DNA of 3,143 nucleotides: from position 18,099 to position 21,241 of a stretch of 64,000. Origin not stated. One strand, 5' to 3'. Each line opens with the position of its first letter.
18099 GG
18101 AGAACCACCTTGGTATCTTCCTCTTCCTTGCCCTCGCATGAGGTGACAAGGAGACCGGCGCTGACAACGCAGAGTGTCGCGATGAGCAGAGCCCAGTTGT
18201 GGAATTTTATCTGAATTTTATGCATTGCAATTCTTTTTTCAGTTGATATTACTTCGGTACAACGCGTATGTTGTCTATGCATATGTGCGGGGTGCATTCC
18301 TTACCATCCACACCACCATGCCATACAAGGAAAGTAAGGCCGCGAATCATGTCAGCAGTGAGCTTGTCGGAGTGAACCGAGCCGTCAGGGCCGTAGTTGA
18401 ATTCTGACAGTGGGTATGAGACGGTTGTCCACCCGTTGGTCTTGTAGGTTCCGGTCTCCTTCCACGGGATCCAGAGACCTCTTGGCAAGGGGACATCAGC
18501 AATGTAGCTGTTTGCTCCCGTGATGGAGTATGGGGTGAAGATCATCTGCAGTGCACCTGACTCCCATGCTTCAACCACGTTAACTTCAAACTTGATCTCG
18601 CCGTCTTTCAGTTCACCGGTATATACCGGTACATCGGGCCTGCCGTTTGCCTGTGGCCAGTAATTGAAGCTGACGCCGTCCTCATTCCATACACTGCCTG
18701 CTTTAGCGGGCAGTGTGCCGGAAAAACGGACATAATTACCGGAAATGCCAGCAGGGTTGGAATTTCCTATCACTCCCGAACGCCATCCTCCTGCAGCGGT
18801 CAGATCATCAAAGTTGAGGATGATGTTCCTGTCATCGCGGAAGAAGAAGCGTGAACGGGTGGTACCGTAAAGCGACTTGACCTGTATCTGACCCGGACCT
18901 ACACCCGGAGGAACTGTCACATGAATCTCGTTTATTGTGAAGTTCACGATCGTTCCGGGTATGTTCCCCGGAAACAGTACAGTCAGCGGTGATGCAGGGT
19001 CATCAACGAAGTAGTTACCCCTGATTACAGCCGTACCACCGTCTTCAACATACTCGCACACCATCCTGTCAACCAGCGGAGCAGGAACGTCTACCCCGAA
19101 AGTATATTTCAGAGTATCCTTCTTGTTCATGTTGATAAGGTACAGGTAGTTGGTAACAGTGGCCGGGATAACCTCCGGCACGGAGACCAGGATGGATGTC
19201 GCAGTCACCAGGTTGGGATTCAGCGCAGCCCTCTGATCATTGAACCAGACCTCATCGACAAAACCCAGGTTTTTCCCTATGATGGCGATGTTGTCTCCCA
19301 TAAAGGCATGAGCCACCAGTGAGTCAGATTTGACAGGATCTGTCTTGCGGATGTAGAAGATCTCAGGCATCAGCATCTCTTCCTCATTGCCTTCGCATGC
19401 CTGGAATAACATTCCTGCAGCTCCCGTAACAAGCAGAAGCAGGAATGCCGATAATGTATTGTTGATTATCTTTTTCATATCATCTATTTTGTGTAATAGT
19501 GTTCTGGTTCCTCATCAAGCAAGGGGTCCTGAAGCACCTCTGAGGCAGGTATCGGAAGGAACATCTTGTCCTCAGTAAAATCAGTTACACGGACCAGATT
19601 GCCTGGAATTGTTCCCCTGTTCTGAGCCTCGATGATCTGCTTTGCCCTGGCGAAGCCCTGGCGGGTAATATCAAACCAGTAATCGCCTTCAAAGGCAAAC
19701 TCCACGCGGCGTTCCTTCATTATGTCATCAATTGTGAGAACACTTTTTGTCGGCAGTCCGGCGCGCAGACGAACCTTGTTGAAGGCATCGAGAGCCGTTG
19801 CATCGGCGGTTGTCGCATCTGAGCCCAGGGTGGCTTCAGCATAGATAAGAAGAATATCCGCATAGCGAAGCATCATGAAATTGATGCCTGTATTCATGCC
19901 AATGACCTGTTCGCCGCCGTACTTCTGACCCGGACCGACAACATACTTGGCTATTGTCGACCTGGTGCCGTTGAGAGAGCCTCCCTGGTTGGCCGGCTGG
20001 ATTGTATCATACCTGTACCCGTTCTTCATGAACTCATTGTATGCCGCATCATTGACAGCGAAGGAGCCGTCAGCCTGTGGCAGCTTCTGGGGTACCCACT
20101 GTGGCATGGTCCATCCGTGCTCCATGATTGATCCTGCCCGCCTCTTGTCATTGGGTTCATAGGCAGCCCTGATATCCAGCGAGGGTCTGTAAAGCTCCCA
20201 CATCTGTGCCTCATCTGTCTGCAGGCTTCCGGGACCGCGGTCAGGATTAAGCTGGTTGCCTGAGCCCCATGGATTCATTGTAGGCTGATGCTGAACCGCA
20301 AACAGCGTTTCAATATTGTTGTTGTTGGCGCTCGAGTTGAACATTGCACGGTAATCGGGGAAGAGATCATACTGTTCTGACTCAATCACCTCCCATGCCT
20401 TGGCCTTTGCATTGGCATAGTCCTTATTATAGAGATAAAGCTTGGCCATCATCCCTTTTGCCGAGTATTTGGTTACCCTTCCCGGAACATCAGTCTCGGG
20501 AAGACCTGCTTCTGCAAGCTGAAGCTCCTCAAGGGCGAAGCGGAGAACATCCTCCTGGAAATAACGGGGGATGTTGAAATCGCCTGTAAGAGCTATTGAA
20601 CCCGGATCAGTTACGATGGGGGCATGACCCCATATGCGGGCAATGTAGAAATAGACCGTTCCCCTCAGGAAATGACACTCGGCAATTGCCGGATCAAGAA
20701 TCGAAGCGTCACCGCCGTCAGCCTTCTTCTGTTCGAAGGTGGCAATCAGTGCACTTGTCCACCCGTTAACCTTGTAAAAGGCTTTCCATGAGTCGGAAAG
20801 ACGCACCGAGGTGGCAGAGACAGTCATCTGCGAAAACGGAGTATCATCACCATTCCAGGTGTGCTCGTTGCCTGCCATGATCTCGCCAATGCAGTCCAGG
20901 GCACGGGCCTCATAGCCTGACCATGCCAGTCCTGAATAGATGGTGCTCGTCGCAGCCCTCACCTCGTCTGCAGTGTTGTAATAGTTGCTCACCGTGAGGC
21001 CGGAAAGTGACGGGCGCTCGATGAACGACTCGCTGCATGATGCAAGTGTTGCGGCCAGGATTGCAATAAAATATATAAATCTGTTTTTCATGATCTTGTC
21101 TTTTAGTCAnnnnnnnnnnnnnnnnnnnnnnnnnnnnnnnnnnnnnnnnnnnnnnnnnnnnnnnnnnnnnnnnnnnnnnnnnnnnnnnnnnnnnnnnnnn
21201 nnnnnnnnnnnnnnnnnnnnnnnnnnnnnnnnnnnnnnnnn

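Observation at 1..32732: A ~33-kb polysaccharide-utilisation supercluster merges beta-mannan, xyloglucan-type and cellobiose modules around two cytoplasmic phosphorylases (GH130 + GH94)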

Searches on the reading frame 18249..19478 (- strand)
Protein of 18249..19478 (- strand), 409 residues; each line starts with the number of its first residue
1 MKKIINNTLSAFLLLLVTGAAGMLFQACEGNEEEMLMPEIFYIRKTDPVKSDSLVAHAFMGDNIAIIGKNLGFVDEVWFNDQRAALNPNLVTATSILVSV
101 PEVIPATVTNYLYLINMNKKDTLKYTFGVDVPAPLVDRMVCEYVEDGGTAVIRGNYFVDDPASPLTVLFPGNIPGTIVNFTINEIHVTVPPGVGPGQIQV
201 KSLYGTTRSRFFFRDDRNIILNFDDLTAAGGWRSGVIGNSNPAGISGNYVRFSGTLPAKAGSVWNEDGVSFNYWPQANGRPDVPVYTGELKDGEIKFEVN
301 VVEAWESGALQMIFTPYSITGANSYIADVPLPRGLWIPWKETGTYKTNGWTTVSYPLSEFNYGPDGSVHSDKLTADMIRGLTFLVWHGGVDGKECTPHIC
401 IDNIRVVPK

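Call 3: search_protein_families(library=pfam, proteins=[window:18249-19478:-])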
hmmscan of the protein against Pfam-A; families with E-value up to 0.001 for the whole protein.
window:18249-19478:- (409 aa): 1 family
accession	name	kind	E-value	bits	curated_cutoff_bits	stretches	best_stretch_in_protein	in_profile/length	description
PF18329.7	SGBP_B_XBD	-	5.8e-48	163.9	26.4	1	213-408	1-186/186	Surface glycan-binding protein B xyloglucan binding domain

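Call 13: search_protein_families(library=ncbifam, proteins=[window:18249-19478:-], max_evalue=0.00001)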
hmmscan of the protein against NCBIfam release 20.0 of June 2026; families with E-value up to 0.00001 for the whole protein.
window:18249-19478:- (409 aa): 0 families

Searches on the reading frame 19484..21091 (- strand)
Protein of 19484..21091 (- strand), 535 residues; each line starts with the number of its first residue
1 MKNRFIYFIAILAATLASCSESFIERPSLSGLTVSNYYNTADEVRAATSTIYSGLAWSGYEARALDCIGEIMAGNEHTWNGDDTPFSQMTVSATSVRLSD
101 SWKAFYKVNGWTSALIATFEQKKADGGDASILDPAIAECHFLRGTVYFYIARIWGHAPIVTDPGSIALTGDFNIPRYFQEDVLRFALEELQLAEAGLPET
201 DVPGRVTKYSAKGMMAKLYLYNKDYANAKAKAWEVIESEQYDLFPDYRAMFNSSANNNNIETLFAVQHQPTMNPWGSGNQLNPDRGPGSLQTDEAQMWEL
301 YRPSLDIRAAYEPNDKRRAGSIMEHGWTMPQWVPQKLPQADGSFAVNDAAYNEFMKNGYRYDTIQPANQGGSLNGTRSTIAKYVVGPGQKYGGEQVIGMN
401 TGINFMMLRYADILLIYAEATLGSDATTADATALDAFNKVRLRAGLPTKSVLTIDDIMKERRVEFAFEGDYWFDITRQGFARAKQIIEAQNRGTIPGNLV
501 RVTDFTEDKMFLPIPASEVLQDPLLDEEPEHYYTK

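Call 4: search_protein_families(library=pfam, proteins=[window:19484-21091:-])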
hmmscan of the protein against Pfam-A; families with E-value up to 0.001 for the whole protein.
window:19484-21091:- (535 aa): 2 families
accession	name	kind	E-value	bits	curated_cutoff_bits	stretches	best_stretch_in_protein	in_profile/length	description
PF07980.17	SusD_RagB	-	1.1e-32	114.3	23.1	1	279-529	23-295/297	SusD family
PF14322.12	SusD-like_3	-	3.3e-09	37.7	27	1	97-220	73-191/191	Starch-binding associating with outer membrane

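Call 13: search_protein_families(library=ncbifam, proteins=[window:19484-21091:-], max_evalue=0.00001)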
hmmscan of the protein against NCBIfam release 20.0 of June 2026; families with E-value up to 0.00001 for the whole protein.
window:19484-21091:- (535 aa): 2 families
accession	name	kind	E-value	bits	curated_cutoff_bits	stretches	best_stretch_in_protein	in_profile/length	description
NF033071.0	SusD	exception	1.2e-12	46.9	725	0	79-258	92-285/558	starch-binding outer membrane lipoprotein SusD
NF033072.0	NanU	exception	1.4e-09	37.6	425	0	454-491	460-497/521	SusD family outer membrane lipoprotein NanU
